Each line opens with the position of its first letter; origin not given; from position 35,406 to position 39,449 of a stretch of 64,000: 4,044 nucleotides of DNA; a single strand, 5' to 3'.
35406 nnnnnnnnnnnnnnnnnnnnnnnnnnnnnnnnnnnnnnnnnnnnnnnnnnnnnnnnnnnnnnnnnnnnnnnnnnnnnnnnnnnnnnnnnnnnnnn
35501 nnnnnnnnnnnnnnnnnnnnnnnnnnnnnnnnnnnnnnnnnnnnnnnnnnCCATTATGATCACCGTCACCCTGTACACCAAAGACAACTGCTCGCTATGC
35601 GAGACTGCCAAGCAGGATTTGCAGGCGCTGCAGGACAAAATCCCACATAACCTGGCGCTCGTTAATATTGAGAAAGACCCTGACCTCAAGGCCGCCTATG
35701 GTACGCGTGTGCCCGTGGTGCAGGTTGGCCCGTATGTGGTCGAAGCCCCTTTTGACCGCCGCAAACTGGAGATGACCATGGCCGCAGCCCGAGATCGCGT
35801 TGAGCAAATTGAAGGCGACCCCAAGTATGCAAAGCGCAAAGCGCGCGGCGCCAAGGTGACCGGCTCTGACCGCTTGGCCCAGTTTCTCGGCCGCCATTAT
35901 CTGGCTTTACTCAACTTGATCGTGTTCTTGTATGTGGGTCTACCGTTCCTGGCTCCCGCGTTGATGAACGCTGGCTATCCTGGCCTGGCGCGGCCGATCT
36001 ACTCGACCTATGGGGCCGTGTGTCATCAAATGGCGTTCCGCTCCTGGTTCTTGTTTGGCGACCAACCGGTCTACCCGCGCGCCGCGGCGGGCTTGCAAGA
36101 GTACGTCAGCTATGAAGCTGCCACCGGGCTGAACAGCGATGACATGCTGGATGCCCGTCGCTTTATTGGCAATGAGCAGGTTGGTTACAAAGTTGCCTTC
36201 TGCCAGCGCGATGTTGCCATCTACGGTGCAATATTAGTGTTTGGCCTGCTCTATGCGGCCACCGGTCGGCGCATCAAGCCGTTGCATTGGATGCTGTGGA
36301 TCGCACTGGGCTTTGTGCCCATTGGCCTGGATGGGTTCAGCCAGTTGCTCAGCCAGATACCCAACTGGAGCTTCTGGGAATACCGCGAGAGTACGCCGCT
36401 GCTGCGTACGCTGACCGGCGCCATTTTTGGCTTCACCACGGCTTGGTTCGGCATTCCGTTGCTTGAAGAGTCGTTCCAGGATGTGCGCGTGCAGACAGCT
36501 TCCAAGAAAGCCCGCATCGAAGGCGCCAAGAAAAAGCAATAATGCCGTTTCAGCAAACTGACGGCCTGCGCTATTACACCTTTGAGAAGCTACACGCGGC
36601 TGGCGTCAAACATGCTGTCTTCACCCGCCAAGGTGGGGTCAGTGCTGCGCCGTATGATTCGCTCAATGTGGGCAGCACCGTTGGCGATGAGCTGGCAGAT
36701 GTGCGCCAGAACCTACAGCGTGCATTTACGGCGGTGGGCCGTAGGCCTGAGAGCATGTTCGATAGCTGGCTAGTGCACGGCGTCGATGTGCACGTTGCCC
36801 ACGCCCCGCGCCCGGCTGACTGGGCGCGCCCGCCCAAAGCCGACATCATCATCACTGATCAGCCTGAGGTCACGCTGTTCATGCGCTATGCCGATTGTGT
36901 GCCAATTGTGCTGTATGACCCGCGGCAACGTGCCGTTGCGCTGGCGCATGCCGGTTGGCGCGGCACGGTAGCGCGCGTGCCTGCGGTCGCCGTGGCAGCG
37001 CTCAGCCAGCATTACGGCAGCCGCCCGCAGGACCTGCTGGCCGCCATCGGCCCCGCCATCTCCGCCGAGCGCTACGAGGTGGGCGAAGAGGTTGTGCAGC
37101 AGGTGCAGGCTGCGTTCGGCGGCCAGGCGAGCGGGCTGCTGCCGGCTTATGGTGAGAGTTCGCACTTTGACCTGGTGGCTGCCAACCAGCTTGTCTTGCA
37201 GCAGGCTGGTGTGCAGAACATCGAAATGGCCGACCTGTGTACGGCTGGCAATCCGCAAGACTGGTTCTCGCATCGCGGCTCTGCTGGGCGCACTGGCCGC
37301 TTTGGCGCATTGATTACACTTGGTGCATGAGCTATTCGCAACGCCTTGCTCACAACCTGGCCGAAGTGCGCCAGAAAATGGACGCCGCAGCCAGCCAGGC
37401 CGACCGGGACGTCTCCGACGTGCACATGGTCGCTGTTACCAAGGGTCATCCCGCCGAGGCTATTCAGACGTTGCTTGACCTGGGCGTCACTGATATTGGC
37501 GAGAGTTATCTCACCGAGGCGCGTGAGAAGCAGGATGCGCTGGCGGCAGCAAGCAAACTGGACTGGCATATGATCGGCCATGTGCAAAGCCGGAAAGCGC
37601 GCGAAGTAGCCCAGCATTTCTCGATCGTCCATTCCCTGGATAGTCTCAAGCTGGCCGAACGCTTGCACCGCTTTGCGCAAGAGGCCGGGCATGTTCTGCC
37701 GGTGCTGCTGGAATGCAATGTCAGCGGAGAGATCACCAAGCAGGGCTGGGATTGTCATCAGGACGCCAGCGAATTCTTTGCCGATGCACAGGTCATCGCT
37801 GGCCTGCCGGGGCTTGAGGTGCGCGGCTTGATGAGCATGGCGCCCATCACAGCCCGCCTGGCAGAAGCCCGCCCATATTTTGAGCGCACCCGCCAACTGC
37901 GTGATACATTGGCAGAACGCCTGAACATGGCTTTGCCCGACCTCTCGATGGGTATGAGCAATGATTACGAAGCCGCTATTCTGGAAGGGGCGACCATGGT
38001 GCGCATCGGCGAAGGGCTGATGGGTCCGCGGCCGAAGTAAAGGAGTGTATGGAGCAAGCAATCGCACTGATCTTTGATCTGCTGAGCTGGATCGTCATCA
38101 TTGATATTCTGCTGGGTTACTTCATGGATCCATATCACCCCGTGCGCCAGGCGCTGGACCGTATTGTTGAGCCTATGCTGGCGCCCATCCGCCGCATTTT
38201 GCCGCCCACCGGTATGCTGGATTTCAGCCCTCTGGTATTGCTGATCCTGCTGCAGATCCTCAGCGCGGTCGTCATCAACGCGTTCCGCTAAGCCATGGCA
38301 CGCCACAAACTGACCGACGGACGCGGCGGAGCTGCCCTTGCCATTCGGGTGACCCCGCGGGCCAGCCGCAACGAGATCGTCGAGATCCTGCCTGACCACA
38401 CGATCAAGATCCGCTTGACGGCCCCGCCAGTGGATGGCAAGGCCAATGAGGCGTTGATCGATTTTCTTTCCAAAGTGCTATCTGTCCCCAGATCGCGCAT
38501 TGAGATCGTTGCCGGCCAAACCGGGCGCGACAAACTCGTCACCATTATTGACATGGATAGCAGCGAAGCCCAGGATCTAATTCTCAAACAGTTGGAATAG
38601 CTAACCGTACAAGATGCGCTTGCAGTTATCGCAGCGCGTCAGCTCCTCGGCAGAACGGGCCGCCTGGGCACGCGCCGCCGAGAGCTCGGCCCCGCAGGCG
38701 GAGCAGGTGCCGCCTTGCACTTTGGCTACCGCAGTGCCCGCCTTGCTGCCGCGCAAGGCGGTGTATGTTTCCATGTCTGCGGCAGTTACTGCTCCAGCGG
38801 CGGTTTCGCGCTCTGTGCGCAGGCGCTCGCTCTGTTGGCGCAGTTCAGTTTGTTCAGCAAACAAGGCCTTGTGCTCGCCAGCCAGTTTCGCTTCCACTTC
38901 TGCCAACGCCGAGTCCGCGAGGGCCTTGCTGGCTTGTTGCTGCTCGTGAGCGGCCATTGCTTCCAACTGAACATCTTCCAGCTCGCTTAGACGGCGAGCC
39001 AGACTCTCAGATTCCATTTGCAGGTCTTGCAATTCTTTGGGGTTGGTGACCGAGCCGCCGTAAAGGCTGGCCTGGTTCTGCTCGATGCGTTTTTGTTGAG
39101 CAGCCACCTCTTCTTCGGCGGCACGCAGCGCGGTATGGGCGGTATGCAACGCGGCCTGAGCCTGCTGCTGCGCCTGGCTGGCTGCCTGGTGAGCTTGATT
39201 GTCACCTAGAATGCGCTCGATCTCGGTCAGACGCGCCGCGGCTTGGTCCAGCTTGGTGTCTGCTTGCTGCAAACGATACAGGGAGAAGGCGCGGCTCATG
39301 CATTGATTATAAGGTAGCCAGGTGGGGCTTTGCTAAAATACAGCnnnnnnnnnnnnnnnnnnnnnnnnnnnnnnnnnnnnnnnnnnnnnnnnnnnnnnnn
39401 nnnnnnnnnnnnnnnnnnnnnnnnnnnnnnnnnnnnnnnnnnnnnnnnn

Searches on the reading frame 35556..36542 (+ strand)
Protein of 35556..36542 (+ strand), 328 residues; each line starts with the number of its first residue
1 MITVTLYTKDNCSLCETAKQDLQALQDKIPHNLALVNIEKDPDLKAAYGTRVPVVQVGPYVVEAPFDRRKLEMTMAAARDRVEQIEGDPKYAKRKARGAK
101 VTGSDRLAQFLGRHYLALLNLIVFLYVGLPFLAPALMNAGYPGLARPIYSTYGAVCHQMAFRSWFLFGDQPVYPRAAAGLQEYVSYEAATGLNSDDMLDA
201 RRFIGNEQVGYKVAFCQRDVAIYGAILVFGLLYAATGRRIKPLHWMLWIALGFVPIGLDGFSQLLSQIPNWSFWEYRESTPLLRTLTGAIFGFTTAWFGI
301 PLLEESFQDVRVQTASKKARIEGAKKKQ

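Call 8: search_protein_families(library=pfam, proteins=[window:35556-36542:+], max_evalue=0.001)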
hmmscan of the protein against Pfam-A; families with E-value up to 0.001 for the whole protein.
window:35556-36542:+ (328 aa): 2 families
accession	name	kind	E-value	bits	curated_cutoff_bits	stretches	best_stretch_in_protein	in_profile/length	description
PF09858.14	DUF2085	-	1.8e-15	57.5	25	1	210-297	13-89/90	Predicted membrane protein (DUF2085)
PF05768.20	Glrx-like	-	8.3e-14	52.1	26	1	3-59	1-57/77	Glutaredoxin-like domain (DUF836)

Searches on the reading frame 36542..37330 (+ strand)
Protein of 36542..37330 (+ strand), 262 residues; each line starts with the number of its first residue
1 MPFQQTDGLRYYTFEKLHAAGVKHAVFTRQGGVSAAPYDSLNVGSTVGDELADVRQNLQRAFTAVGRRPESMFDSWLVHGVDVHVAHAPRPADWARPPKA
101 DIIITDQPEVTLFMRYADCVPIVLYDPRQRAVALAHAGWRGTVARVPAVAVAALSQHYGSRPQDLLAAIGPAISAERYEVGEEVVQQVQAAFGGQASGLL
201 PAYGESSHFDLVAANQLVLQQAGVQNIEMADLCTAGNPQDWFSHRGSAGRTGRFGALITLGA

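Call 8: search_protein_families(library=pfam, proteins=[window:36542-37330:+], max_evalue=0.001)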
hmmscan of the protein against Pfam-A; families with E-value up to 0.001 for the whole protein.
window:36542-37330:+ (262 aa): 1 family
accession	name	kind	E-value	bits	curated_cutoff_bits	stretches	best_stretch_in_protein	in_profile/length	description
PF02578.20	Cu-oxidase_4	-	1.1e-72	244.7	22.9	1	27-258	1-237/238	Multi-copper polyphenol oxidoreductase laccase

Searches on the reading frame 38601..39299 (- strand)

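Call 8: search_protein_families(library=pfam, proteins=[window:38601-39299:-], max_evalue=0.001)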
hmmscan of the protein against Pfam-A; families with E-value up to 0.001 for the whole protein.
window:38601-39299:- (232 aa): 2 families
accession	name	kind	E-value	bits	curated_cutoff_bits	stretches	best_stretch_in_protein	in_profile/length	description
PF24481.2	CT398_CC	-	1.4e-21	77.6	27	1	10-185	1-178/180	CT398-like coiled coil hairpin domain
PF02591.20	Zn_ribbon_9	-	8.2e-09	35.9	29.1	1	198-230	1-33/33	C4-type zinc ribbon domain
